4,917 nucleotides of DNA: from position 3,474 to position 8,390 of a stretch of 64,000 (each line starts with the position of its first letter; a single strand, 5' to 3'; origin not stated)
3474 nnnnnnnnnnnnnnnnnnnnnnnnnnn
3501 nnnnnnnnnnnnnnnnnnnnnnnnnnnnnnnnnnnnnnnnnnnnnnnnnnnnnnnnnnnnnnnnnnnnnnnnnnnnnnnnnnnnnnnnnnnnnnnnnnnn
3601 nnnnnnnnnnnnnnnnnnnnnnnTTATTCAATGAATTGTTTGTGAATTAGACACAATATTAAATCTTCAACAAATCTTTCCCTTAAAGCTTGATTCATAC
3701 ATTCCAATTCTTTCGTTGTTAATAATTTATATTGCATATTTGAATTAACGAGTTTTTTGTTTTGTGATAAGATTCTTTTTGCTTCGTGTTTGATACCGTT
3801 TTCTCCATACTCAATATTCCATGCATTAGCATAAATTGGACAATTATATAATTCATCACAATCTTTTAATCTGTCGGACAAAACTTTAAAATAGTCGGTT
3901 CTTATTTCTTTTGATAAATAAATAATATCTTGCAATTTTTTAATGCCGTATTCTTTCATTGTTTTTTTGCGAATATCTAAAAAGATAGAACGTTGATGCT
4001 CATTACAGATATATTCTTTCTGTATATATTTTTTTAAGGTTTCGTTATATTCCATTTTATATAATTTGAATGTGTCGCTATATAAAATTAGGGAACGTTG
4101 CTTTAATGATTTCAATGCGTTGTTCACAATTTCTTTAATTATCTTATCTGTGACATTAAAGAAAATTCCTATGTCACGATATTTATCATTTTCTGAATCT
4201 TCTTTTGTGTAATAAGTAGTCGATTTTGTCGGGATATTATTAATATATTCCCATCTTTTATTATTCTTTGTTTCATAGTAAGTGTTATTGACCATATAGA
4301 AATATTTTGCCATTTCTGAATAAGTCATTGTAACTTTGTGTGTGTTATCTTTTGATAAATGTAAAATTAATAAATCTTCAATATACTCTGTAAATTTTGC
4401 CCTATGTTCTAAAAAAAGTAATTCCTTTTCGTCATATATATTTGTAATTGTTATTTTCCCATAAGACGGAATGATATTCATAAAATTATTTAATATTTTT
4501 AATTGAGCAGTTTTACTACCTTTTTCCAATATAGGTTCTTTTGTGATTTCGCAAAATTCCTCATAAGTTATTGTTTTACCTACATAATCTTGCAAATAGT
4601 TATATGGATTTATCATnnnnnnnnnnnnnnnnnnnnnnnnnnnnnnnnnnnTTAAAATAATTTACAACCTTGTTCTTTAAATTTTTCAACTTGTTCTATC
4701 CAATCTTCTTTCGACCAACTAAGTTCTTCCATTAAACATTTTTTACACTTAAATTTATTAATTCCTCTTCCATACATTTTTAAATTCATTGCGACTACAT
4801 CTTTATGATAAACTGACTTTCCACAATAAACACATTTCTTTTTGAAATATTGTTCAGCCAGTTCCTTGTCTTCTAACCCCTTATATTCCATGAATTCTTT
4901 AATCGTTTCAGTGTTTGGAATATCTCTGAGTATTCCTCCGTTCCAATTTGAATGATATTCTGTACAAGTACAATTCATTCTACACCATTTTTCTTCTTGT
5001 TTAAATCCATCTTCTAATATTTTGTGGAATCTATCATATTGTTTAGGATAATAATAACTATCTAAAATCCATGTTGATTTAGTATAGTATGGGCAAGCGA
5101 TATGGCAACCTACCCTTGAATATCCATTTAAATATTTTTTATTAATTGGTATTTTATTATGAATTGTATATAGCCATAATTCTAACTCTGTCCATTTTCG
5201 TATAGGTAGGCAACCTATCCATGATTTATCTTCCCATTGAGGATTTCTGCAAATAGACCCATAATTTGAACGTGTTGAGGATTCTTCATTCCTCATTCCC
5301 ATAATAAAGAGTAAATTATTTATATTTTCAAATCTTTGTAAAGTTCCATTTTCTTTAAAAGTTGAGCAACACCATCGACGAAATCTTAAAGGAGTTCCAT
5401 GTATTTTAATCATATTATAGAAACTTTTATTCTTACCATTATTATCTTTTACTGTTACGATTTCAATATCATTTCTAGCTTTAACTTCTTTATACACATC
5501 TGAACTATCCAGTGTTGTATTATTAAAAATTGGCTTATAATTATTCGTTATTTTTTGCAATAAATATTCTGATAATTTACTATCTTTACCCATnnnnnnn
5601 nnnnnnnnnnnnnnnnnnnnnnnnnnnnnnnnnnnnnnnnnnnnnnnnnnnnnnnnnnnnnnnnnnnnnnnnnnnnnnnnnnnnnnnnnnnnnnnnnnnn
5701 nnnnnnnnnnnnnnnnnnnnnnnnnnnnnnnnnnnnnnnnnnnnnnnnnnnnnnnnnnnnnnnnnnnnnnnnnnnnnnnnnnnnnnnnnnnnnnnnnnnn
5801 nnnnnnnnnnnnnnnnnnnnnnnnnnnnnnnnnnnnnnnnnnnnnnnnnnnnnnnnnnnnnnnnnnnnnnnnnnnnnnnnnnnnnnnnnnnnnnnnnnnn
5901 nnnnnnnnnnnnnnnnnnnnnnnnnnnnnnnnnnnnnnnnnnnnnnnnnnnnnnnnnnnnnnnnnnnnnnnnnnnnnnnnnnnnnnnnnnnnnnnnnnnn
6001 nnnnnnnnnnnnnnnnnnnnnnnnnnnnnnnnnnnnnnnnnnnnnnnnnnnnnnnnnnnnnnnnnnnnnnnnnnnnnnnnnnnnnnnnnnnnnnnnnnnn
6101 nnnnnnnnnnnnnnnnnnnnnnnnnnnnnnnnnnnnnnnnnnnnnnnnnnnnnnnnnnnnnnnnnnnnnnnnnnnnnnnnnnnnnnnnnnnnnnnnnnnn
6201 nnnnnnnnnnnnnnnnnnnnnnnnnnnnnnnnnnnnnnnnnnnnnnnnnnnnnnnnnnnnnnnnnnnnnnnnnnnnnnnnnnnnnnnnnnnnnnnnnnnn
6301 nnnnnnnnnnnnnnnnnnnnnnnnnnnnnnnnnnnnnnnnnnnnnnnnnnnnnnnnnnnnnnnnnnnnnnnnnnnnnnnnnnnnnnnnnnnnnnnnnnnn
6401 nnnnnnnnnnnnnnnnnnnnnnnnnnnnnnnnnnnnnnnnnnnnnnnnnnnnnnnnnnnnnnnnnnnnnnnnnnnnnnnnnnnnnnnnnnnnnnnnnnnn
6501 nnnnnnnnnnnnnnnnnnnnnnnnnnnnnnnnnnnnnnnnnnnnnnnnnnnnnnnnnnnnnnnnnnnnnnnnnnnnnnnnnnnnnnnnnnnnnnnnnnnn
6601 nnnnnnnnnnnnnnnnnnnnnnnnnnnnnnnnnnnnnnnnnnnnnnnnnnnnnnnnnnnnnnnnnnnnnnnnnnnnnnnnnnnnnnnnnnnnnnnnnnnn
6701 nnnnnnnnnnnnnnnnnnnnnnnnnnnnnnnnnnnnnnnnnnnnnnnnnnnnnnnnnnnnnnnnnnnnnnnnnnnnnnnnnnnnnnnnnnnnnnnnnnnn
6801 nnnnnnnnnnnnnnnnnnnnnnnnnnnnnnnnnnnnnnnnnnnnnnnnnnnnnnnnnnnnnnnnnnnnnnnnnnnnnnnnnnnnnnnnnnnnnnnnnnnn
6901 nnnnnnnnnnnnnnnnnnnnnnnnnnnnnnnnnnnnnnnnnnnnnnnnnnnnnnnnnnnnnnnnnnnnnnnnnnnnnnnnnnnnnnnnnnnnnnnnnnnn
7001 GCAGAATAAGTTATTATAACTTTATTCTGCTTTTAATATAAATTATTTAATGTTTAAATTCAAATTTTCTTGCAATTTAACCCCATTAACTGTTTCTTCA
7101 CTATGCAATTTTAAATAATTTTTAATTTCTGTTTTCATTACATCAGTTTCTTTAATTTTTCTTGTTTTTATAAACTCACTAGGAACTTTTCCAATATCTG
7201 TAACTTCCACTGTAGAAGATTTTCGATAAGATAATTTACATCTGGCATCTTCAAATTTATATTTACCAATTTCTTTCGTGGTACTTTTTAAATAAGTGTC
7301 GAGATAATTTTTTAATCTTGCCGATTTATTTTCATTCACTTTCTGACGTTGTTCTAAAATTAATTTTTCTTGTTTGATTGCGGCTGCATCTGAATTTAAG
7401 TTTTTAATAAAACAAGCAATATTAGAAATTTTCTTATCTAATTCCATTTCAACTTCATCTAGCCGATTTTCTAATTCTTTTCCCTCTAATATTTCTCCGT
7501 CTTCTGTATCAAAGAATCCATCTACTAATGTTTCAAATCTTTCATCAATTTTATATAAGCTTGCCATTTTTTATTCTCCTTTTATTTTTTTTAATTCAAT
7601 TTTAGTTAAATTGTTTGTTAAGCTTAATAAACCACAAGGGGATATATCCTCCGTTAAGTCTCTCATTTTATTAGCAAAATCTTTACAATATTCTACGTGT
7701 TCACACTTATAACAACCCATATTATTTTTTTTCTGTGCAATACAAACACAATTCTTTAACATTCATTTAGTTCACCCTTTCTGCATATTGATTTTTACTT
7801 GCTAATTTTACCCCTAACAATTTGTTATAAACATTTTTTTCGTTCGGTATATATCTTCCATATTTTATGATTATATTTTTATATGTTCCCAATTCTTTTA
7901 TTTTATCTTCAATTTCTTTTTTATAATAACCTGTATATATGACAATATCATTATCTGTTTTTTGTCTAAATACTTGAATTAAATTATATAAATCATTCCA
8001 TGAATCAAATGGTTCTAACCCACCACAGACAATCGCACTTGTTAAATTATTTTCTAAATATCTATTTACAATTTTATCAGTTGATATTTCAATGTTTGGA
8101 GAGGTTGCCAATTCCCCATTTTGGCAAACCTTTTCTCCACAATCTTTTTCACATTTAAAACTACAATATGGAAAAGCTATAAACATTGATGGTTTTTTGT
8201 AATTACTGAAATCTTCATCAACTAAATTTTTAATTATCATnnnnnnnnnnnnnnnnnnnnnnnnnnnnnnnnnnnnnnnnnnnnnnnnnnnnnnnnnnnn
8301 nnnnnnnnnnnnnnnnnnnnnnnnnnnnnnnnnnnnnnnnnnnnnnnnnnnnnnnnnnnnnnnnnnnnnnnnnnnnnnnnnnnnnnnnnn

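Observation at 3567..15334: Conserved 50-bp palindromic element present twice (3567-3620 and 15287-15334), bracketing the 11.7-kb leftward early block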

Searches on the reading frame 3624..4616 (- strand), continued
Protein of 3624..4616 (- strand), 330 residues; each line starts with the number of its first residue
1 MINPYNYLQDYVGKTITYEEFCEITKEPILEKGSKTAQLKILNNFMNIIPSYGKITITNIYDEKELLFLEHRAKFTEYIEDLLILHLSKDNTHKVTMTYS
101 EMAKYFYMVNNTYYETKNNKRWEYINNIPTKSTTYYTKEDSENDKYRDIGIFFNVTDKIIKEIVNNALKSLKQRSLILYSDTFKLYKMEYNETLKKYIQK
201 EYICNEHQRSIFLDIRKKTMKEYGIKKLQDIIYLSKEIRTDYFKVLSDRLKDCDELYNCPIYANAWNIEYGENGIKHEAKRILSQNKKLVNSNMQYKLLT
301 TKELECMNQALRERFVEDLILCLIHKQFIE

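Call 78: search_protein_families(library=phrogs, alignment_id=A2, max_evalue=0.01)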
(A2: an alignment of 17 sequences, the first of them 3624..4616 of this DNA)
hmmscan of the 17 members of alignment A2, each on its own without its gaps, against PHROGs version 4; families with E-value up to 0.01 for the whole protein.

A. member 1, window:3624-4616:- (330 aa): 0 families

B. families by the number of members that match (of 17 scanned): 2 families
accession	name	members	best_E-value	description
phrog_36702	-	4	9.5e-11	-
phrog_29414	-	1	0.0093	-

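Call 79: predict_structure(alignment_id=A2)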
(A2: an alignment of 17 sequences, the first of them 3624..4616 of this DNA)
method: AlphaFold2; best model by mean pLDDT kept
length: 330 residues; sequences in the alignment: 17
mean_pLDDT: 80.4   pTM: 0.64
mean pLDDT of the five models: 80.4, 78.1, 74.7, 73.1, 72.9
residues with pLDDT >= 90: 110; 70-90: 150; 50-70: 50; < 50: 20
segments of 3 or more residues with pLDDT < 50: 68-72, 286-292, 323-330
pLDDT, mean of each block of 10 residues (from residue 1): 82 92 91 84 83 88 59 67 89 90 73 68 63 69 77 79 88 92 93 89 94 95 88 84 95 94 93 90 61 59 72 72 40
secondary structure, 60 per line:
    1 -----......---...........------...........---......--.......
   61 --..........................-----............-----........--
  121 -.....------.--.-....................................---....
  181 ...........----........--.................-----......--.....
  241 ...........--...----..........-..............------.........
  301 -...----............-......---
elements in order: H6-11 E15-17 H18-25 H32-42 E46-51 E54-60 H63-88 E94-98 H99-105 H111-118 H122-126 H138-173 E177-191 E196-203 H206-222 H228-233 H236-251 E261-270 H272-285 H292-300 H309-320 H322-327

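Call 82: fold_search(model_id=the predicted structure, library=pdb)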
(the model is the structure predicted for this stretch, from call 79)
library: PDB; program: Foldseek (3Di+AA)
matches with E <= 10: 302; with E <= 0.001: 0
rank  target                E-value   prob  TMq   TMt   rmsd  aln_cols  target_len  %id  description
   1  3sqn_A                6.6e-02  0.14  0.14  0.11  21.7       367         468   10  Putative Mga family transcriptional regulator from Enterococcus faecalis (released 2011-07-20)
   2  3sqn_B                1.2e-01  0.15  0.15  0.14  21.8       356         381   11  Putative Mga family transcriptional regulator from Enterococcus faecalis (released 2011-07-20)
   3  8iue_P                1.9e-01  0.20  0.13  0.14  18.3       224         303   13  RNA polymerase III pre-initiation complex melting complex 1 (released 2023-05-24)
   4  6d0m_A                4.6e-01  0.13  0.12  0.10  10.6       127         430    6  Polymerase Eta post-insertion binary complex with cytarabine (AraC) (released 2018-09-05)
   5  3sph                  5.4e-01  0.09  0.12  0.12  29.5       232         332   12  Inward rectifier potassium channel Kir2.2 I223L mutant in complex with PIP2 (released 2011-08-24)
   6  5kfm_A                6.3e-01  0.10  0.11  0.10  10.8       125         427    6  Human DNA polymerase eta-DNA ternary complex with Sp-dATP-alpha-S: ground state at pH7.0 (K+ MES) with 1 Ca2+ ion (released 2016-06-22)
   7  6mxo_A                7.4e-01  0.10  0.12  0.10  10.7       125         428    6  Structure of HPoleta incorporating dCTP opposite the 3-prime Pt(DACH)-GG (released 2019-02-13)
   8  3spg                  7.4e-01  0.08  0.12  0.12  29.5       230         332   11  Inward rectifier potassium channel Kir2.2 R186A mutant in complex with PIP2 (released 2011-08-24)
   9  3spi                  7.4e-01  0.08  0.12  0.12  29.8       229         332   11  Inward rectifier potassium channel Kir2.2 in complex with PIP2 (released 2011-08-24)
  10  6m84                  7.8e-01  0.09  0.14  0.14  29.5       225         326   11  Crystal structure of cKir2.2 force open mutant in complex with PI(4,5)P2 (released 2019-09-04)
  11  4fs2_A                7.8e-01  0.09  0.11  0.10  11.6       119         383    9  Base pairing mechanism of N2,3-ethenoguanine with dCTP by human polymerase iota (released 2012-08-29)
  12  5kuk                  7.8e-01  0.08  0.12  0.12  28.7       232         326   12  Crystal Structure of Inward Rectifier Kir2.2 K62W Mutant (released 2016-08-10)
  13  4o3s_A                9.1e-01  0.09  0.11  0.10  10.8       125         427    6  Crystal structure of human polymerase eta extending an 8-oxog dna lesion: post insertion of 8-oxog-dc pair (released 2014-04-30)
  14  6pz3_A                9.1e-01  0.09  0.12  0.10  10.7       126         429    6  Polymerase Eta-catalyzed insertion of correct G opposite template cytarabine (AraC) residue (released 2019-11-20)
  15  6mq8_A                9.1e-01  0.08  0.11  0.09  11.0       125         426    6  Binary structure of DNA polymerase eta in complex with templating hypoxanthine (released 2019-10-23)
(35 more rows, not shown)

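Call 95: search_protein_families(library=pfam, proteins=[L081:16526-17695:+, L081:17813-20224:+, L081:13559-14053:+, L081:15469-15726:+, L081:12948-13202:+], max_evalue=0.01)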
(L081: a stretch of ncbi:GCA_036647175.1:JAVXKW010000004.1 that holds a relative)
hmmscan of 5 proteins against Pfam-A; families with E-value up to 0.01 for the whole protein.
L081:16526-17695:+ (389 aa): 1 family
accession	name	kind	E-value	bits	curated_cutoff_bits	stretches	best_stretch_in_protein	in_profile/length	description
PF02768.20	DNA_pol3_beta_3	-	0.0041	17.3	27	0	317-360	65-106/121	DNA polymerase III beta subunit, C-terminal domain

L081:17813-20224:+ (803 aa): 3 families
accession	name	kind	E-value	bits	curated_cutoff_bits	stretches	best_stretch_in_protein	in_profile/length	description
PF00398.26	RrnaAD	-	0.00013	21.7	24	1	645-727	17-96/263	Ribosomal RNA adenine dimethylase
PF05175.20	MTS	-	0.0015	18.6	23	1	698-736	80-118/170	Methyltransferase small domain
PF10979.13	DUF2786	-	0.0099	16.3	23.9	0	583-598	5-21/40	Protein of unknown function (DUF2786)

L081:13559-14053:+ (164 aa): 0 families

L081:15469-15726:+ (85 aa): 0 families

L081:12948-13202:+ (84 aa): 1 family
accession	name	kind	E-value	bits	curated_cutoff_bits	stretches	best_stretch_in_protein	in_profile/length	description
PF18712.6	DUF5644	-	0.0025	18.2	25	1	28-69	40-81/109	Family of unknown function (DUF5644)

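Call 96: find_related_loci(query=A2, collection=viral_contigs, flank=6000)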
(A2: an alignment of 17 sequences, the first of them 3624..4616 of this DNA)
Query A2 (330 aa) in viral_contigs; peptide patterns used: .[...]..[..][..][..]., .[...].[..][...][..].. (x = any residue, [..] = any of these).
268 stretches matched a pattern; 1 encode a relative of the query (tblastn E <= 1e-3); 1 distinct loci.
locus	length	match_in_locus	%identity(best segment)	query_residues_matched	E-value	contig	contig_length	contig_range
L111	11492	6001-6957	46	1-320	5e-82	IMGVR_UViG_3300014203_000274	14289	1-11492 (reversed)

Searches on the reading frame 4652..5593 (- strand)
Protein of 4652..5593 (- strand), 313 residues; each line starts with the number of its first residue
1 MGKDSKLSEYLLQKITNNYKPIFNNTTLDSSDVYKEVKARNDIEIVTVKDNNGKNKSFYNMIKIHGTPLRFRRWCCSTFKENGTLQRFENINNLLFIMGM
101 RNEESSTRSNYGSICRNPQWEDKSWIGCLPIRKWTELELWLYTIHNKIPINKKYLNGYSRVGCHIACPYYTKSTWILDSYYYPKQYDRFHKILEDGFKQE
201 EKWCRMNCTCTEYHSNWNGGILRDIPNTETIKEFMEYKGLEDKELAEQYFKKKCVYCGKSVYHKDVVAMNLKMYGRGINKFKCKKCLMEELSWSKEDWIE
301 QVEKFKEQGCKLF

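Call 10: search_protein_families(library=pfam, proteins=[window:4652-5593:-], max_evalue=0.01)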
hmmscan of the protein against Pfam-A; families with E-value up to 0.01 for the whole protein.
window:4652-5593:- (313 aa): 1 family
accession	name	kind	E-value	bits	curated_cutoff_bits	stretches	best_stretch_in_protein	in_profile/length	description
PF01507.26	PAPS_reduct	-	2.2e-18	67.3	22.5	1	1-164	8-170/175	Phosphoadenosine phosphosulfate reductase domain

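Call 11: search_protein_families(library=phrogs, proteins=[window:4652-5593:-], max_evalue=0.001)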
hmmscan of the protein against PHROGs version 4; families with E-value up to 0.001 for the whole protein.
window:4652-5593:- (313 aa): 2 families
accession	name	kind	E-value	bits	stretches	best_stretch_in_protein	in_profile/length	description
phrog_424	-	moron, auxiliary metabolic gene and host takeover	2e-16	61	1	1-197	169-369/460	phosphoadenosine phosphosulfate reductase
phrog_2302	-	moron, auxiliary metabolic gene and host takeover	7.9e-06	26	1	82-195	151-271/381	phosphoadenosine phosphosulfate reductase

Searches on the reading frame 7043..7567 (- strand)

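Call 10: search_protein_families(library=pfam, proteins=[window:7043-7567:-], max_evalue=0.01)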
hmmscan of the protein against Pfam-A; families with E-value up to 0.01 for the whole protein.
window:7043-7567:- (174 aa): 1 family
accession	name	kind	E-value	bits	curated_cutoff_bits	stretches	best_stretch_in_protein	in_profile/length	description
PF05565.16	Sipho_Gp157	-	2.7e-30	106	28.6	1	4-174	2-162/162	Siphovirus Gp157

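Call 11: search_protein_families(library=phrogs, proteins=[window:7043-7567:-], max_evalue=0.001)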
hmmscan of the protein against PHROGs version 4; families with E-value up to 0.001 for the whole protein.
window:7043-7567:- (174 aa): 2 families
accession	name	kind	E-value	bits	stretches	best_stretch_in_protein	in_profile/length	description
phrog_253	-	DNA, RNA and nucleotide metabolism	5e-29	102.3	1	1-174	6-167/169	Mu Gam-like end protection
phrog_20203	-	unknown function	1.4e-06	29.3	1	99-174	3-75/75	-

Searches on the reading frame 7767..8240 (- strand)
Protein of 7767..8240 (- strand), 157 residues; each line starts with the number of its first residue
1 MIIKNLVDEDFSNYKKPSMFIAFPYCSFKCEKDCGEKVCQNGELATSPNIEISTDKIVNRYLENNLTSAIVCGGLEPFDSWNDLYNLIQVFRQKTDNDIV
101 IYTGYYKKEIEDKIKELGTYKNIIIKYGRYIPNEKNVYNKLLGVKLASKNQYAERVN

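Call 10: search_protein_families(library=pfam, proteins=[window:7767-8240:-], max_evalue=0.01)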
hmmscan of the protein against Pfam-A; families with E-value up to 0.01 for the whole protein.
window:7767-8240:- (157 aa): 1 family
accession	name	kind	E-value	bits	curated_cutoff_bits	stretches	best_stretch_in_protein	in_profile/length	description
PF13353.11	Fer4_12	-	6.4e-08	33.4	22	1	24-137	13-124/137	4Fe-4S single cluster domain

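Call 11: search_protein_families(library=phrogs, proteins=[window:7767-8240:-], max_evalue=0.001)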
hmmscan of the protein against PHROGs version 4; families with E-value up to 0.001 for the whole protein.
window:7767-8240:- (157 aa): 1 family
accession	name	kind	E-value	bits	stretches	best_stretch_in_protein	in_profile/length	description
phrog_626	-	DNA, RNA and nucleotide metabolism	3.3e-09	37.5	1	3-151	3-148/164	anaerobic ribonucleotide reductase small subunit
